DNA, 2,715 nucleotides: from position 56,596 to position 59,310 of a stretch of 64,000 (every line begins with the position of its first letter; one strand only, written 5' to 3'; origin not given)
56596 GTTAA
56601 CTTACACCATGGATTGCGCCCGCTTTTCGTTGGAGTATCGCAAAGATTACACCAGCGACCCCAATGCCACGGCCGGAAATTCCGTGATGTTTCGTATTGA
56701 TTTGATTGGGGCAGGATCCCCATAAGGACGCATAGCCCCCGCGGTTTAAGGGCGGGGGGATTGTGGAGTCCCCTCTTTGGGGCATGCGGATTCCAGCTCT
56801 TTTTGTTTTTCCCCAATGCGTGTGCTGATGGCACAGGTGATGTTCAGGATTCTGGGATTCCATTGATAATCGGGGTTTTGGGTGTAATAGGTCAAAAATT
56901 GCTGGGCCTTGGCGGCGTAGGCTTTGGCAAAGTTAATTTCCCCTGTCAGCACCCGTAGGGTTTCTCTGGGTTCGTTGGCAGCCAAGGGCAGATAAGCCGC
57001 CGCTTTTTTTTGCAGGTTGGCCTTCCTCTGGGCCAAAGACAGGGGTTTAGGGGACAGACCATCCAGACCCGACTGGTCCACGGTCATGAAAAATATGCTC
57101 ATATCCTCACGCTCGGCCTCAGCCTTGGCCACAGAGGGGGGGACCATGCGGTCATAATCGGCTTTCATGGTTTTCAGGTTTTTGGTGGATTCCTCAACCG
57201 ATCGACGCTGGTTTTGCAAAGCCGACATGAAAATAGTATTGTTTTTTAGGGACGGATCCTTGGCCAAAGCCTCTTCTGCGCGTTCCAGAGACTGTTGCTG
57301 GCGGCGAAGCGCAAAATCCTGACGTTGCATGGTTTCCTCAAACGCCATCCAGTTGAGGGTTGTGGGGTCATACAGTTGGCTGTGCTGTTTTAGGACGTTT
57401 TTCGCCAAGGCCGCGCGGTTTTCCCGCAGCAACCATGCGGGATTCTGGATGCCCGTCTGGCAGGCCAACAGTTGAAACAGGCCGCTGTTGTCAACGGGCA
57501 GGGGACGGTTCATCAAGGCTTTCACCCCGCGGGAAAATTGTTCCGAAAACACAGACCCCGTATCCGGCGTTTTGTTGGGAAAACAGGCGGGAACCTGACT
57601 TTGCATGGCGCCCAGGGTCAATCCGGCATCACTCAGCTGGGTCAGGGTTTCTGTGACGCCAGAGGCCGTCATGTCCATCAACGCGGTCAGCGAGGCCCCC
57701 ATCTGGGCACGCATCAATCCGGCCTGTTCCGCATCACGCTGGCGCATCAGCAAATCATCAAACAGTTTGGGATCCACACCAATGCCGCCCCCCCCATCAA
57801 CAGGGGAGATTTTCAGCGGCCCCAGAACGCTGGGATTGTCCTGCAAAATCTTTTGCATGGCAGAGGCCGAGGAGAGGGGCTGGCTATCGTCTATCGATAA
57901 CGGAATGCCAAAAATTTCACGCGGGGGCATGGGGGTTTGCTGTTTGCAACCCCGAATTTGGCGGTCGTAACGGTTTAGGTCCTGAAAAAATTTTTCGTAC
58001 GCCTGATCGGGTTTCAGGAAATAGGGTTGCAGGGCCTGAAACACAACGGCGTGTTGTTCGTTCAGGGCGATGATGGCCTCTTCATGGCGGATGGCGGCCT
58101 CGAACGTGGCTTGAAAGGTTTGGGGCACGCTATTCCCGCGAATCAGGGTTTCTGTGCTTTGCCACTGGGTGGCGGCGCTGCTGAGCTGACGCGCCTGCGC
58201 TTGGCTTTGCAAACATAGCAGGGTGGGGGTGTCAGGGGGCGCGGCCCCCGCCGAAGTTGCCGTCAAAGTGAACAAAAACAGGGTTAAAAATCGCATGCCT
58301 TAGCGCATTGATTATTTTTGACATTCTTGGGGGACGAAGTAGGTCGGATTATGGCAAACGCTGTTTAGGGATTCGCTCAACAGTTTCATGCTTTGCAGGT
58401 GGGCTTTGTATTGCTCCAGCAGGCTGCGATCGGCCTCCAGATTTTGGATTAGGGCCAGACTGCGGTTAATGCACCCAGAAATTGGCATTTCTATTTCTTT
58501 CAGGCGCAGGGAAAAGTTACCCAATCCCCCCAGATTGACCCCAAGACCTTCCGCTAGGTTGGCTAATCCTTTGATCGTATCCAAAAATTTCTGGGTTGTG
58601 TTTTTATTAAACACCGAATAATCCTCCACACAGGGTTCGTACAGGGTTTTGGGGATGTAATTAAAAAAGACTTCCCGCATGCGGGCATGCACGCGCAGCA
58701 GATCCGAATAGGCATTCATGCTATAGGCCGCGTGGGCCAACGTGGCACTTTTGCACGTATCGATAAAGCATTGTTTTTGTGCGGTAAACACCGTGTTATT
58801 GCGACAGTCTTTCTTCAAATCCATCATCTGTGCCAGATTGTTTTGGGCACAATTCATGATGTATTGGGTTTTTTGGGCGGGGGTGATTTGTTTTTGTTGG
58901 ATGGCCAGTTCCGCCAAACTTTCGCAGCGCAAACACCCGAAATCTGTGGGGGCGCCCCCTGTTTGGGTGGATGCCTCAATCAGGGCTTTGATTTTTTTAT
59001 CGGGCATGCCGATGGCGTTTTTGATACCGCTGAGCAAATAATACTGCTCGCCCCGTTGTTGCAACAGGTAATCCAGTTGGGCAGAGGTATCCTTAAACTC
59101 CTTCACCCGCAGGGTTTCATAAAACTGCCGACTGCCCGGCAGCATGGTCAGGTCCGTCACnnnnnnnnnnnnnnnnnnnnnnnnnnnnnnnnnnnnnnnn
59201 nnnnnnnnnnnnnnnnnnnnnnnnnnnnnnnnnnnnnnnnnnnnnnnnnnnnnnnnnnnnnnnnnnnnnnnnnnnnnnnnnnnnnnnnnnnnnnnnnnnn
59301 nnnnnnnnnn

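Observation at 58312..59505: Cys-rich (18 Cys) secreted protein with a polyproline linker inside the VirB4 operon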

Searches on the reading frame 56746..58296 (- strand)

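Call 4: search_protein_families(library=pfam, proteins=[window:56746-58296:-], max_evalue=1)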
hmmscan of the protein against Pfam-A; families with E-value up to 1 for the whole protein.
window:56746-58296:- (516 aa): 2 families
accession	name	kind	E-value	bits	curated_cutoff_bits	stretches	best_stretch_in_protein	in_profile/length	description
PF14204.11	Ribosomal_L18_c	-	0.064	14.4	23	1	416-436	35-55/56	Ribosomal L18 C-terminal region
PF24590.1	DUF7615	-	0.12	13.3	27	1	314-378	25-89/106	Domain of unknown function (DUF7615)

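Call 5: search_protein_families(library=ncbifam, proteins=[window:56746-58296:-], max_evalue=1)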
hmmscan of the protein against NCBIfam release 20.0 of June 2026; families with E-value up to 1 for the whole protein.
window:56746-58296:- (516 aa): 0 families

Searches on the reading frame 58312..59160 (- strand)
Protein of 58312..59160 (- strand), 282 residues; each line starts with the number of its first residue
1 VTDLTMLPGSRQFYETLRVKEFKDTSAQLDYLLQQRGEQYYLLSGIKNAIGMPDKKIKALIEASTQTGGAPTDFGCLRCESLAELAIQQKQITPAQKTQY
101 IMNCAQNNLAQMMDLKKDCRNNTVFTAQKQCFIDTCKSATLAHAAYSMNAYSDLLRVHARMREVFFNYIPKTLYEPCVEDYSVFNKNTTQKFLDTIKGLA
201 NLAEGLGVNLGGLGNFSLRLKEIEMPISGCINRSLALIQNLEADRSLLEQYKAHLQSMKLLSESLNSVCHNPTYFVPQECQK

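Call 77: predict_structure(alignment_id=A3)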
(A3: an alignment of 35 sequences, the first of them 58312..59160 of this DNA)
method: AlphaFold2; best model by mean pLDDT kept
length: 282 residues; sequences in the alignment: 35
mean_pLDDT: 50.9   pTM: 0.34
mean pLDDT of the five models: 50.9, 48.6, 46.1, 43.3, 42.3
residues with pLDDT >= 90: 2; 70-90: 16; 50-70: 124; < 50: 140
segments of 3 or more residues with pLDDT < 50: 1-52, 63-74, 178-186, 191-193, 195-231, 263-265, 271-282
pLDDT, mean of each block of 10 residues (from residue 1): 30 34 38 43 44 49 37 55 81 75 64 56 61 61 54 60 56 48 47 45 36 38 43 57 63 57 51 43 43
secondary structure, 60 per line:
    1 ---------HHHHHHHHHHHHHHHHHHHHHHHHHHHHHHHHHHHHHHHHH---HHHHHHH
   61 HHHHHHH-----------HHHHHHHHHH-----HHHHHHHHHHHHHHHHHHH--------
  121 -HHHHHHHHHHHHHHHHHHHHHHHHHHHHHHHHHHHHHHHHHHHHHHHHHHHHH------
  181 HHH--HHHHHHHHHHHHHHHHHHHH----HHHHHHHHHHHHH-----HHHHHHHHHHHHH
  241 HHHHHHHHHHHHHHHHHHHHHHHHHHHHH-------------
elements in order: H10-50 H54-67 H79-88 H94-112 H122-174 H186-205 H210-222 H228-269

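Call 80: fold_search(model_id=the predicted structure, library=pdb)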
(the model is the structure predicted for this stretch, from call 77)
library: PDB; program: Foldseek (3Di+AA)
matches with E <= 10: 132; with E <= 0.001: 0
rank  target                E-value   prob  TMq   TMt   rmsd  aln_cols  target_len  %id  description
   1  4tql_B                4.3e-01  0.30  0.22  0.25  21.0       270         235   14  Computationally designed three helix bundle (released 2014-10-15)
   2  7p5m_A                7.8e-01  0.14  0.22  0.17  25.3       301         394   17  Cryo-EM structure of human TTYH2 in lipid nanodiscs (released 2021-08-11)
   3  5hu6_D                1.6e+00  0.10  0.19  0.19  17.4       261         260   14  Structure of the T. brucei haptoglobin-haemoglobin receptor bound to human haptolgobin-haemoglobin (released 2016-03-02)
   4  7sqc_1J               1.7e+00  0.06  0.14  0.12  38.9       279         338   15  Ciliary C1 central pair apparatus isolated from Chlamydomonas reinhardtii (released 2022-04-13)
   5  9fqr_Fd               1.9e+00  0.06  0.15  0.15  35.7       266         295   15  96-nm repeat of axonemal doublet microtubules from bovine sperm (released 2025-03-26)
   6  9cpb_6A               2.0e+00  0.08  0.17  0.17  19.4       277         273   10  Atomic model of bovine Fallopian tube cilia doublet microtubule (48-nm periodicity) (released 2024-10-30)
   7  7zeu_A                2.0e+00  0.05  0.16  0.14  24.8       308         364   13  Crystal structure of human Clusterin, crystal form II (released 2023-10-11)
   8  2ch7_A                2.1e+00  0.05  0.16  0.15  52.1       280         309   14  Crystal structure of the cytoplasmic domain of a bacterial chemoreceptor from Thermotoga maritima (released 2006-04-18)
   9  6h2x                  2.1e+00  0.04  0.13  0.11  54.4       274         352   16  MukB coiled-coil elbow from E. coli (released 2019-03-06)
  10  2d4c_C                2.2e+00  0.16  0.24  0.29  19.5       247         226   10  Crystal structure of the endophilin BAR domain mutant (released 2006-07-11)
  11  7sqc_1W               2.2e+00  0.08  0.18  0.19  35.7       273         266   14  Ciliary C1 central pair apparatus isolated from Chlamydomonas reinhardtii (released 2022-04-13)
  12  2d1l_B                2.3e+00  0.12  0.25  0.29  20.1       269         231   12  Structure of F-actin binding domain IMD of MIM (Missing In Metastasis) (released 2006-09-12)
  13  7sqc_1Y               2.4e+00  0.07  0.17  0.18  37.0       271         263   13  Ciliary C1 central pair apparatus isolated from Chlamydomonas reinhardtii (released 2022-04-13)
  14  9cpc_3R               2.4e+00  0.04  0.15  0.16  24.3       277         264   17  Atomic model of porcine brain ventricles cilia doublet microtubule (48-nm periodicity) (released 2024-10-23)
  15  2xra_A                2.6e+00  0.06  0.14  0.18  24.8       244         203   13  crystal structure of the HK20 Fab in complex with a gp41 mimetic 5- Helix (released 2010-12-15)
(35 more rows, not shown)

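Call 96: search_solved_structures(query=A3, max_evalue=10)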
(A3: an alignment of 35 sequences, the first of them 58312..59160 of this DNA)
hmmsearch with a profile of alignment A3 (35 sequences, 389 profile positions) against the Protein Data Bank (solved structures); distinct sequences matched with E-value up to 10: 0.
